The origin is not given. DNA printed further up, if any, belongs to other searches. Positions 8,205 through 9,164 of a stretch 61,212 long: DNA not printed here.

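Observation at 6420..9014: Translationally coupled tandem array of four cytoplasmic HExxH zincin-like paralogs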

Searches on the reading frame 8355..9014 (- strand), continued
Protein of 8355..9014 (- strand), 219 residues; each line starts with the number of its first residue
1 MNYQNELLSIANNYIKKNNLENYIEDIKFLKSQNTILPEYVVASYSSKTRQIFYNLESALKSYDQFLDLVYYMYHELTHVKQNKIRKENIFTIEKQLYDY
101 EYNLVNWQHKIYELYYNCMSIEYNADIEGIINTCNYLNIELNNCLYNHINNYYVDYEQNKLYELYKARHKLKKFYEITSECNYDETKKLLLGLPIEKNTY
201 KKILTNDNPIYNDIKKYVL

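Call 68: search_protein_families(library=pfam, proteins=[L020:5788-6849:+, L020:6898-7662:+, L020:7719-8105:+, L021:98-1048:+, L021:1261-2025:+, L021:2048-3406:+], max_evalue=0.001)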
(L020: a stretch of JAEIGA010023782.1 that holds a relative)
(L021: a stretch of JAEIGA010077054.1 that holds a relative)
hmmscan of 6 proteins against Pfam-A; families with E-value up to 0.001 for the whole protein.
L020:5788-6849:+ (353 aa): 2 families
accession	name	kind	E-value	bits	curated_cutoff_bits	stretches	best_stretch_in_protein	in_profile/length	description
PF00953.26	Glycos_transf_4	-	3.2e-37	128.4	27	1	107-277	2-159/160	Glycosyl transferase family 4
PF10555.14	MraY_sig1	-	5.7e-06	26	20.1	1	72-84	1-13/13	Phospho-N-acetylmuramoyl-pentapeptide-transferase signature 1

L020:6898-7662:+ (254 aa): 2 families
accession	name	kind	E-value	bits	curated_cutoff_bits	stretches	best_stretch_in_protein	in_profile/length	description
PF01145.31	Band_7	-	8.8e-41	140.3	23.6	1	25-195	1-175/176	SPFH domain / Band 7 family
PF13421.11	Band_7_1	-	9.7e-05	22.5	24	1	114-179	140-207/211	SPFH domain-Band 7 family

L020:7719-8105:+ (128 aa): 1 family
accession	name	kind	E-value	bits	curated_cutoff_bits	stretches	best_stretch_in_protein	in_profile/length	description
PF07963.17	N_methyl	-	5.5e-06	26.2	21.2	1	2-24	4-26/27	Prokaryotic N-terminal methylation motif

L021:98-1048:+ (316 aa): 1 family
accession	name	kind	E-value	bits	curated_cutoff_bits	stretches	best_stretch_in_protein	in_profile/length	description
PF03382.20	DUF285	-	9.2e-40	135.6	25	3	179-262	15-97/120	Mycoplasma protein of unknown function, DUF285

L021:1261-2025:+ (254 aa): 1 family
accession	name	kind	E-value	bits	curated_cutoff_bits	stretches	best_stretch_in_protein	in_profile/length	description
PF17774.7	YlmH_RBD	-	9.4e-10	39.1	23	1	99-157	21-79/84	Putative RNA-binding domain in YlmH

L021:2048-3406:+ (452 aa): 3 families
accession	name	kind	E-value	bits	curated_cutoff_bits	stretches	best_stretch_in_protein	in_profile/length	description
PF08245.18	Mur_ligase_M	-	6.1e-47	160.6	24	1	88-278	2-199/200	Mur ligase middle domain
PF02875.26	Mur_ligase_C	-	1.8e-25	90.7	28.4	1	301-425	1-127/127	Mur ligase, glutamate ligase domain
PF01225.30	Mur_ligase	-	1.7e-08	35.1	21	1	6-61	4-64/95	Mur ligase family, catalytic domain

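Call 69: predict_structure(alignment_id=A3)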
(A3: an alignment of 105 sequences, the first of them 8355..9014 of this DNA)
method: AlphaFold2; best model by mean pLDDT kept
length: 219 residues; sequences in the alignment: 105
mean_pLDDT: 95.5   pTM: 0.92
mean pLDDT of the five models: 95.5, 94.7, 94.5, 93.9, 93.8
residues with pLDDT >= 90: 200; 70-90: 19; 50-70: 0; < 50: 0
segments of 3 or more residues with pLDDT < 50: none
pLDDT, mean of each block of 10 residues (from residue 1): 94 98 98 87 96 94 88 98 98 98 96 97 98 96 93 94 97 97 97 97 94 95
secondary structure, 60 per line:
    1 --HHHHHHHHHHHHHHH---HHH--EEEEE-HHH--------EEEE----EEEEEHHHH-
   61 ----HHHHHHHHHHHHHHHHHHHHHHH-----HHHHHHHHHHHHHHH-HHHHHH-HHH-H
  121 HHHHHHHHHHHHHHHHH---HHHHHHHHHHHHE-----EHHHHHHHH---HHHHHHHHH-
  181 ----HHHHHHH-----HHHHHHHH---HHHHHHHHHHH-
elements in order: H3-17 E26-30 E43-46 E51-55 H56-59 H65-87 H93-107 H109-114 H120-137 H141-152 H160-167 H171-179 H185-191 H197-204 H208-218

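Call 71: fold_search(model_id=the predicted structure, library=pdb)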
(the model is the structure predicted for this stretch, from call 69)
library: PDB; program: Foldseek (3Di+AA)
matches with E <= 10: 24; with E <= 0.001: 0
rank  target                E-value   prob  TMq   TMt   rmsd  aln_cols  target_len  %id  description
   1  4qhh                  5.1e-01  0.66  0.26  0.46   9.5       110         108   24  Crystal structure of Methanocaldococcus jannaschii tetrameric selecase (released 2014-07-16)
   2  6j6x_A                6.8e-01  0.05  0.13  0.11  19.4       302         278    8  Crystal structure of apo GGTaseIII (released 2020-01-22)
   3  6cyy_A                1.0e+00  0.18  0.23  0.17  11.4       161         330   12  Mycobacterium tuberculosis transcriptional regulator (released 2019-04-17)
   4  6cz6_D                1.9e+00  0.18  0.26  0.19  10.1       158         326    9  Mycobacterium tuberculosis transcriptional regulator (released 2019-04-17)
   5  9exo_A                1.9e+00  0.02  0.10  0.05  20.0       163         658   18  Wzc-K540M-2YE MgADP C1 (released 2025-04-23)
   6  6cz6_C                2.1e+00  0.15  0.25  0.18  10.2       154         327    9  Mycobacterium tuberculosis transcriptional regulator (released 2019-04-17)
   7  6cz6_A                2.2e+00  0.20  0.21  0.15   8.3       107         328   13  Mycobacterium tuberculosis transcriptional regulator (released 2019-04-17)
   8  5cwb                  3.3e+00  0.06  0.18  0.19  14.2       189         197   10  Crystal structure of de novo designed helical repeat protein DHR4 (released 2015-12-16)
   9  6o60_A                3.5e+00  0.02  0.12  0.10  19.0       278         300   12  Crystal structure of GGTase3-FBXL2-SKP1 complex (released 2019-06-26)
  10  6j7f_A                3.8e+00  0.02  0.13  0.11  18.6       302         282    7  Complex of GGTaseIII, farnesyl-Ykt6 (C-terminal methylated), and GGPP (released 2020-01-22)
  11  8xup_A                4.4e+00  0.03  0.15  0.14  16.2       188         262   14  Crystal structure of lipoprotein NlpI in complex with MepS (released 2024-06-05)
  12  6k2c                  5.1e+00  0.03  0.13  0.10  14.4       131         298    9  Extended Hect domain of UBE3C E3 Ligase (released 2020-03-04)
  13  6j7x_A                5.1e+00  0.01  0.14  0.12  18.6       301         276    9  Complex of GGTaseIII, farnesyl-Ykt6, and GGPP (released 2020-01-22)
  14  9dze_f                6.2e+00  0.02  0.15  0.12  15.9       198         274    8  Computationally Designed Bifaceted Protein Nanomaterial pD5-14 (released 2024-10-30)
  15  4pjq_A                6.5e+00  0.02  0.13  0.13  17.6       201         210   11  Crystal structure of designed cPPR-polyG protein (released 2014-12-24)
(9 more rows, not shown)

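Call 73: list_cluster_members(proteins=[P0023, P0026, P0027, P0028, P0029, P0030, P0033, P0035, P0037, P0044])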
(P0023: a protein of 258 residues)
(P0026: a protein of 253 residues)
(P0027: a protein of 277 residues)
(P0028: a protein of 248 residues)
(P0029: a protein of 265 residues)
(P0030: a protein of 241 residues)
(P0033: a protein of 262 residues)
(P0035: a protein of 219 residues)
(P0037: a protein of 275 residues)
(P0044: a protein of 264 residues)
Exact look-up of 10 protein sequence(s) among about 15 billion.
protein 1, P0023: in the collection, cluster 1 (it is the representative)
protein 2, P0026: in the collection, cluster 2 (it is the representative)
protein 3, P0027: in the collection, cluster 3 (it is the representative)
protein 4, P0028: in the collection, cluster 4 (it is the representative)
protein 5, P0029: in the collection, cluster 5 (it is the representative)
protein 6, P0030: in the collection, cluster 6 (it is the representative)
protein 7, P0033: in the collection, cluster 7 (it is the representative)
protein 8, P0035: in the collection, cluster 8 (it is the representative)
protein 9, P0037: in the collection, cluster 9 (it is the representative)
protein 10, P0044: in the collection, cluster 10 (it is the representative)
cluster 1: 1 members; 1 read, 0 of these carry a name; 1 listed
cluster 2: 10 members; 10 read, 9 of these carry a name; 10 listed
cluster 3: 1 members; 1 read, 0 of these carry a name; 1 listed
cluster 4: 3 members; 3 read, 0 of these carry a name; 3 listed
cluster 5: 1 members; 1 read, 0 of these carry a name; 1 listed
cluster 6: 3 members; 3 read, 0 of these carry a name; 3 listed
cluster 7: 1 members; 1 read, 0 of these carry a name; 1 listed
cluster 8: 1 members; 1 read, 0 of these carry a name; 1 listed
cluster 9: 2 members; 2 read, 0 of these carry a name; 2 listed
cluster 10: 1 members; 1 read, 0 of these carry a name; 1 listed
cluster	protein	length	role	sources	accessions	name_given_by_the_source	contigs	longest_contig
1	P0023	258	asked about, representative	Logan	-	-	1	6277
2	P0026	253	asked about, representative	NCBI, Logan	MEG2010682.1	MAG: hypothetical protein RR067_01635 [Bacilli bacterium]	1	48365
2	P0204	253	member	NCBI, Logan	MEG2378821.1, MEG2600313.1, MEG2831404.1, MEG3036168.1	MAG: hypothetical protein RSB77_01225 [Bacilli bacterium]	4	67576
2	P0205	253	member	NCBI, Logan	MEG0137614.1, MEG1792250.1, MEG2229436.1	MAG: hypothetical protein RRY22_01560 [Bacilli bacterium]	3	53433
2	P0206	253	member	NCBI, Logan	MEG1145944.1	MAG: hypothetical protein RSE21_00770 [Bacilli bacterium]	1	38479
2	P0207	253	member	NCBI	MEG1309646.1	MAG: hypothetical protein RSD06_02060 [Bacilli bacterium]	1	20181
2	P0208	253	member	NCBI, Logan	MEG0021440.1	MAG: hypothetical protein RR745_01105 [Bacilli bacterium]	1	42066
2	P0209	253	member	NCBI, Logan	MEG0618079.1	MAG: hypothetical protein RR557_02090 [Bacilli bacterium]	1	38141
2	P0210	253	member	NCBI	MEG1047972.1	MAG: hypothetical protein RSE48_00310 [Bacilli bacterium]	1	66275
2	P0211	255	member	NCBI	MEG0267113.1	MAG: hypothetical protein RR659_05655, partial [Bacilli bacterium]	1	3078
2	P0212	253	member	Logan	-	-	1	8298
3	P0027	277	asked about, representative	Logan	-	-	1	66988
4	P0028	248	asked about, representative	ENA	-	-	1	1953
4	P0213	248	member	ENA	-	-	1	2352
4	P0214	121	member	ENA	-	-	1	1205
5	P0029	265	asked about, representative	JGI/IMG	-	-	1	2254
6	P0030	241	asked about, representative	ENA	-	-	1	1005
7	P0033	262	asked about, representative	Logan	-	-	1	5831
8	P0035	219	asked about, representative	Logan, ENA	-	-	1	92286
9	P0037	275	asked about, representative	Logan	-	-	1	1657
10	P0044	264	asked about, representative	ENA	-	-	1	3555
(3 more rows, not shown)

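Call 75: find_encoding_contigs(protein=P0035, flank=9000, max_places=2)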
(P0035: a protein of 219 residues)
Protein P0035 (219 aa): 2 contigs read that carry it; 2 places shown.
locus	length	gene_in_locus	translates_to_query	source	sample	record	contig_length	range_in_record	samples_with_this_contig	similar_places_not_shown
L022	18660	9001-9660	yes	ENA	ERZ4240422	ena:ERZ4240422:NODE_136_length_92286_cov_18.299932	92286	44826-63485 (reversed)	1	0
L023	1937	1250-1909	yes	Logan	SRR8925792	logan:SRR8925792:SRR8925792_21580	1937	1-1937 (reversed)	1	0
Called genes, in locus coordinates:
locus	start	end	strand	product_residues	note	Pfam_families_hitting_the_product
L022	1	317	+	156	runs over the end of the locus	PF01252:Peptidase_A8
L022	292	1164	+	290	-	PF01479:S4, PF00849:PseudoU_synth_2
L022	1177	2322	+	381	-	PF01694:Rhomboid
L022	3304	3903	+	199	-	PF02677:QueH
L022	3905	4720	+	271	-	PF02673:BacA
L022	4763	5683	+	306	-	PF06144:DNA_pol3_delta, PF21694:DNA_pol3_delta_C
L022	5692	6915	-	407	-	PF05496:RuvB_N, PF06068:TIP49 (faint), PF00004:AAA, PF16193:AAA_assoc_2, PF12002:MgsA_C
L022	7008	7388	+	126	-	-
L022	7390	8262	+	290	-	PF02899:Phage_int_SAM_1, PF13495:Phage_int_SAM_4, PF00589:Phage_integrase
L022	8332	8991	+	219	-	-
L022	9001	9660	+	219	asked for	-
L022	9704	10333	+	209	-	PF02535:Zip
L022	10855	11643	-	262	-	-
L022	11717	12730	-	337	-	PF00764:Arginosuc_synth (weak), PF02540:NAD_synthase (weak), PF03054:tRNA_Me_trans, PF06508:QueC (weak), PF20259:tRNA_Me_trans_M, PF20258:tRNA_Me_trans_C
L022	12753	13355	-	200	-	PF01944:SpoIIM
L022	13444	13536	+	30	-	-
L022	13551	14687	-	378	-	PF01235:Na_Ala_symp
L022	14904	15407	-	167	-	-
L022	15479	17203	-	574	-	PF03485:Arg_tRNA_synt_N, PF00750:tRNA-synt_1d, PF05746:DALR_1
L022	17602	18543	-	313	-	PF02557:VanY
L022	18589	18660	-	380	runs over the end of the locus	-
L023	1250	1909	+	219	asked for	-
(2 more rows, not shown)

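Call 76: find_encoding_contigs(protein=P0027, flank=9000, max_places=2)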
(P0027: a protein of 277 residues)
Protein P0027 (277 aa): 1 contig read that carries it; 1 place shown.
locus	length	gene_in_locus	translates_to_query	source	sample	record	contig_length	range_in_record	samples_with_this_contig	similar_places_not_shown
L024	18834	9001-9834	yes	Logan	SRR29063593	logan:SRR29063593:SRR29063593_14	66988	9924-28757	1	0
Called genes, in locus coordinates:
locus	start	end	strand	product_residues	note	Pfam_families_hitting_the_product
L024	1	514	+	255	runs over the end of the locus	PF08478:POTRA_1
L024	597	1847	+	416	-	PF11104:PilM_2 (weak), PF02491:SHS2_FTSA, PF06723:MreB_Mbl (weak), PF14450:FtsA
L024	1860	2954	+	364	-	PF00091:Tubulin, PF12327:FtsZ_C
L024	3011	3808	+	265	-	PF03419:Peptidase_U4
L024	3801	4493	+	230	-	PF04542:Sigma70_r2, PF04545:Sigma70_r4, PF01381:HTH_3 (weak)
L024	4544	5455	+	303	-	PF01545:Cation_efflux, PF16916:ZT_dimer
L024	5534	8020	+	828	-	PF02687:FtsX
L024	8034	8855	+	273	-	PF13240:Zn_Ribbon_1 (weak)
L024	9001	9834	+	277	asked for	-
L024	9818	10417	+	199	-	PF02082:Rrf2 (weak), PF08279:HTH_11 (weak), PF13280:WYL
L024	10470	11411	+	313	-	-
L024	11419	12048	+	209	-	PF01725:Ham1p_like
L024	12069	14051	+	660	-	-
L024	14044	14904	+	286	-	-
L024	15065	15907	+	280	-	-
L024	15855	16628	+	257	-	PF04055:Radical_SAM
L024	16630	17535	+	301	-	PF00126:HTH_1, PF03466:LysR_substrate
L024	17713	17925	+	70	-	-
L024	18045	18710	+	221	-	-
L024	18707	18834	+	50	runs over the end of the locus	-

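Call 77: find_encoding_contigs(protein=P0026, flank=9000, max_places=2)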
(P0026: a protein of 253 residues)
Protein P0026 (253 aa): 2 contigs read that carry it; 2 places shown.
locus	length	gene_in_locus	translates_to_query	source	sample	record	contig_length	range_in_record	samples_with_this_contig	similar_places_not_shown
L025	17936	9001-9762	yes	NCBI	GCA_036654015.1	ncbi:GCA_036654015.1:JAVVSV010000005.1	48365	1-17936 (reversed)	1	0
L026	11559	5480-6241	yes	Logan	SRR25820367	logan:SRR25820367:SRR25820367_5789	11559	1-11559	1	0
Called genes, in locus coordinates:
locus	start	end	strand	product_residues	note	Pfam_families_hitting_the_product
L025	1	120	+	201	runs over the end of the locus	PF03419:Peptidase_U4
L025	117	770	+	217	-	PF04542:Sigma70_r2, PF04545:Sigma70_r4, PF01381:HTH_3 (weak)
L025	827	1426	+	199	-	-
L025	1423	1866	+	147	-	-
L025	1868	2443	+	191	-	-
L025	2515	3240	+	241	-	PF01182:Glucosamine_iso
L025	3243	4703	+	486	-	PF08903:DUF1846, PF20921:DUF1846_C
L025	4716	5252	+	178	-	PF03729:DUF308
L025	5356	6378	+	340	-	PF01300:Sua5_yciO_yrdC, PF03481:Sua5_C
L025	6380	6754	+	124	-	-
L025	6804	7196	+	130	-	-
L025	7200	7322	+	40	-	-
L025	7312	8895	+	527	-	-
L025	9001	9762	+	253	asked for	-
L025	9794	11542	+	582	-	PF13306:LRR_5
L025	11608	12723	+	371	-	-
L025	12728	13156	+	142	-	PF02639:DUF188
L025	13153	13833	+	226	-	PF00535:Glycos_transf_2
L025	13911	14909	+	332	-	PF03706:LPG_synthase_TM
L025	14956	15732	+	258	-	PF04542:Sigma70_r2, PF04539:Sigma70_r3 (faint), PF04545:Sigma70_r4 (weak)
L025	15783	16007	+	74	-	PF05239:PRC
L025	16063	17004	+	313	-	PF02424:ApbE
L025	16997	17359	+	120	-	PF07009:NusG_II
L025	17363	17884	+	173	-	PF07456:Hpre_diP_synt_I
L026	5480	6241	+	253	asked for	-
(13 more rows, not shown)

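Call 90: search_dna_similar(query=window:8355-9014:-, collection=phages, mode=protein, max_evalue=0.01, max_rows=10)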
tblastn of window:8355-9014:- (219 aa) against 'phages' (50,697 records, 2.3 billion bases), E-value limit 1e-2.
No match.

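Call 91: search_dna_similar(query=P0026, collection=phages, mode=protein, max_evalue=0.01, max_rows=10)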
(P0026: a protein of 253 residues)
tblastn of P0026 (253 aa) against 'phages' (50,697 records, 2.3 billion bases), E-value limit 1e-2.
No match.

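Call 92: search_dna_similar(query=P0026, collection=plasmids, mode=protein, max_evalue=0.01, max_rows=10)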
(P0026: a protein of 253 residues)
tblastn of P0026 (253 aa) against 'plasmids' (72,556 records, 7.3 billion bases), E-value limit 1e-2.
No match.
